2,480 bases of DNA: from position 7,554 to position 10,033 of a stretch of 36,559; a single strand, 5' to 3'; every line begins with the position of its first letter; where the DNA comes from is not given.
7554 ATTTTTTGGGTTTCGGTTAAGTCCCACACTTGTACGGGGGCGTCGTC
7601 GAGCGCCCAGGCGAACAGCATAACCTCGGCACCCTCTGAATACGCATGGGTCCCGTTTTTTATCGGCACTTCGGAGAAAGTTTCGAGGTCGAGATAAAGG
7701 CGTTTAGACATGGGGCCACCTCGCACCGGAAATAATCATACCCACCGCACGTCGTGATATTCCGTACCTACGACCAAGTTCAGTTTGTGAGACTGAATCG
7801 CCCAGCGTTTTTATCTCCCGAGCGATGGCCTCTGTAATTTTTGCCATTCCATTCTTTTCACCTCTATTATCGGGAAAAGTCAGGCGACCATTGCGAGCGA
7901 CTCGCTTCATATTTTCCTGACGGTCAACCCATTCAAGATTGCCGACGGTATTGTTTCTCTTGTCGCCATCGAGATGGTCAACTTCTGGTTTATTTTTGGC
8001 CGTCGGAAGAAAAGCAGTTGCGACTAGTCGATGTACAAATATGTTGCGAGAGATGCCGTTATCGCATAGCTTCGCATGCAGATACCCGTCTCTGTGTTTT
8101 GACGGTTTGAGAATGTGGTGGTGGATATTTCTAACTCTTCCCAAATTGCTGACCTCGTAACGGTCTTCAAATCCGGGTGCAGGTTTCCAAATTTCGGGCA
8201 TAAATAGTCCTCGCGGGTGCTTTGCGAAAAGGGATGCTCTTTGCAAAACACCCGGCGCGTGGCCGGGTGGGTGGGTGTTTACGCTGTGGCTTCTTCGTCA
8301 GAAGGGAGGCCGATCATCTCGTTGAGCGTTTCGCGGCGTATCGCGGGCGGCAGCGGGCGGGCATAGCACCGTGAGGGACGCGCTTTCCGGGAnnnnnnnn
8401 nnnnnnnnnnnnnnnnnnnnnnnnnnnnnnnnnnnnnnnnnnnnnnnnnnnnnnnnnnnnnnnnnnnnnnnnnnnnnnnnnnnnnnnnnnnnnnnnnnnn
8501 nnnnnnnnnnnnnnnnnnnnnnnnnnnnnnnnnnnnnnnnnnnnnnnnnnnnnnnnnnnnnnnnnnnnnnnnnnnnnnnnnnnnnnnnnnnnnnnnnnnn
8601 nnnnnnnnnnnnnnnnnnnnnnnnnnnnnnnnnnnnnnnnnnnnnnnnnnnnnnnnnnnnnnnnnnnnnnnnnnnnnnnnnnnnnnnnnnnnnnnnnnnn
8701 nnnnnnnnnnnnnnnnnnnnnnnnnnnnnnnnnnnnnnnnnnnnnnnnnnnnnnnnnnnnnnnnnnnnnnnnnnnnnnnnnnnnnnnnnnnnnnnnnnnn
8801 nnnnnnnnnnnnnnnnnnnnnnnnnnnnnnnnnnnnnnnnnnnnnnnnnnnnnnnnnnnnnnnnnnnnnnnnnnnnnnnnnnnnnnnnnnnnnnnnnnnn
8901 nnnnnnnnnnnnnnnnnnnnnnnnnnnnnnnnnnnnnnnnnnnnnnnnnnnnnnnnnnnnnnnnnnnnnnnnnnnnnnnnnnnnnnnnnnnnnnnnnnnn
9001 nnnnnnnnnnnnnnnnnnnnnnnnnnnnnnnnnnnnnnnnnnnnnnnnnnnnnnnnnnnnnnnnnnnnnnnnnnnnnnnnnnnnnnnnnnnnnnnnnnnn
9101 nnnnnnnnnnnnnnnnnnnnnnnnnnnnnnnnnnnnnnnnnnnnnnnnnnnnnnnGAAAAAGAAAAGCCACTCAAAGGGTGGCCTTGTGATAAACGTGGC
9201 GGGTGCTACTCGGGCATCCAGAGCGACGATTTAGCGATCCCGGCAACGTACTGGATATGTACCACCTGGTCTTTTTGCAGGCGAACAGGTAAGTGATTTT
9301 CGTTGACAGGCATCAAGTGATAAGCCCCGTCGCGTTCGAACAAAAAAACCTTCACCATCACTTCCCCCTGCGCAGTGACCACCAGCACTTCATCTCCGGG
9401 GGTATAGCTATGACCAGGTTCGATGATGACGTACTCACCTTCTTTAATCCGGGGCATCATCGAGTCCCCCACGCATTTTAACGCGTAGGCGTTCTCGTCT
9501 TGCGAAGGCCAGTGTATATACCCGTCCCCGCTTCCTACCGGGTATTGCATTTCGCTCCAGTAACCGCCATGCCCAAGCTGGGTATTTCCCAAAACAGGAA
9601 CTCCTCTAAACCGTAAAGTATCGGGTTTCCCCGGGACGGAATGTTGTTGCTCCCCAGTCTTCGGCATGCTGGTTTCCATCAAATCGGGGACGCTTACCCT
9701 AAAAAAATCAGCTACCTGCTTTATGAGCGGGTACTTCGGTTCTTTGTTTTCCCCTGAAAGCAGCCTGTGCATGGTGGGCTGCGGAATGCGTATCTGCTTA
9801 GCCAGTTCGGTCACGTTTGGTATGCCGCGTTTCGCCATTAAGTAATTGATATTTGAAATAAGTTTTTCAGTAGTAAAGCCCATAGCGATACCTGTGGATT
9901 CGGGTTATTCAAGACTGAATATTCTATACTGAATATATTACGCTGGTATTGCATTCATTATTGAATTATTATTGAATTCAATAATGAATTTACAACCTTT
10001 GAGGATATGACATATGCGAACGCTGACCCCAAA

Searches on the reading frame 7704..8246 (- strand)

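Call 12: search_protein_families(library=phrogs, proteins=[window:7704-8246:-], max_evalue=0.00001)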
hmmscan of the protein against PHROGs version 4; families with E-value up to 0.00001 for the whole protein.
window:7704-8246:- (180 aa): 9 families
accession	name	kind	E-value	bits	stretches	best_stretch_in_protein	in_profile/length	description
phrog_59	-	DNA, RNA and nucleotide metabolism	3.1e-52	179.4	1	14-180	134-275/423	HNH endonuclease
phrog_959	-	DNA, RNA and nucleotide metabolism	1.8e-37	129.2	1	15-122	3-112/138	HNH endonuclease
phrog_1492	-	DNA, RNA and nucleotide metabolism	2.4e-31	110.3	1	16-123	43-166/414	HNH endonuclease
phrog_37683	-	unknown function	2.1e-17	64.1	1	28-167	119-257/279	-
phrog_99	-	DNA, RNA and nucleotide metabolism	1e-09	39.6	1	49-119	144-208/383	HNH endonuclease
phrog_30377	-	DNA, RNA and nucleotide metabolism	1.3e-08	35.9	1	68-123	9-62/82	HNH endonuclease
phrog_826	-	DNA, RNA and nucleotide metabolism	1.5e-08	35.5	1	52-118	94-160/281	HNH endonuclease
phrog_7545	-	DNA, RNA and nucleotide metabolism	7e-08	33.8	1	49-114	62-131/160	HNH endonuclease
phrog_21964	-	DNA, RNA and nucleotide metabolism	5.3e-06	27.2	1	52-112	147-208/244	HNH endonuclease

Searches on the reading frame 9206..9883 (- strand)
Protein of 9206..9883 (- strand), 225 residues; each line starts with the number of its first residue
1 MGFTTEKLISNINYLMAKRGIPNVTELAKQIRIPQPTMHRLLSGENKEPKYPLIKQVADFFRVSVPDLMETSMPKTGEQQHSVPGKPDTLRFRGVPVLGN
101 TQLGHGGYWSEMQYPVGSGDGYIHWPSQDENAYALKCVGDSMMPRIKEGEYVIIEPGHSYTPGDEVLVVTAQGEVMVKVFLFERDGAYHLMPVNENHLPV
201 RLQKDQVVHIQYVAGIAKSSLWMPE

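Call 12: search_protein_families(library=phrogs, proteins=[window:9206-9883:-], max_evalue=0.00001)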
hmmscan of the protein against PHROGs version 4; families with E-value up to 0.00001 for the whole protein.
window:9206-9883:- (225 aa): 6 families
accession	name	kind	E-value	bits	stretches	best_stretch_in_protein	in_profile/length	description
phrog_4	-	transcription regulation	2e-29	103.8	1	7-218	132-337/400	transcriptional repressor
phrog_4583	-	transcription regulation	1e-07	32.8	1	5-73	8-74/81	transcriptional repressor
phrog_6201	-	transcription regulation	1e-06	29.6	1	129-209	25-104/121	CI-like repressor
phrog_8558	-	unknown function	1.9e-06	29.1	1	129-201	17-93/114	-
phrog_8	-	transcription regulation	4e-06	27.5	1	7-69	76-136/346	transcriptional regulator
phrog_1702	-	transcription regulation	7.9e-06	26.8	0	11-73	17-80/87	transcriptional repressor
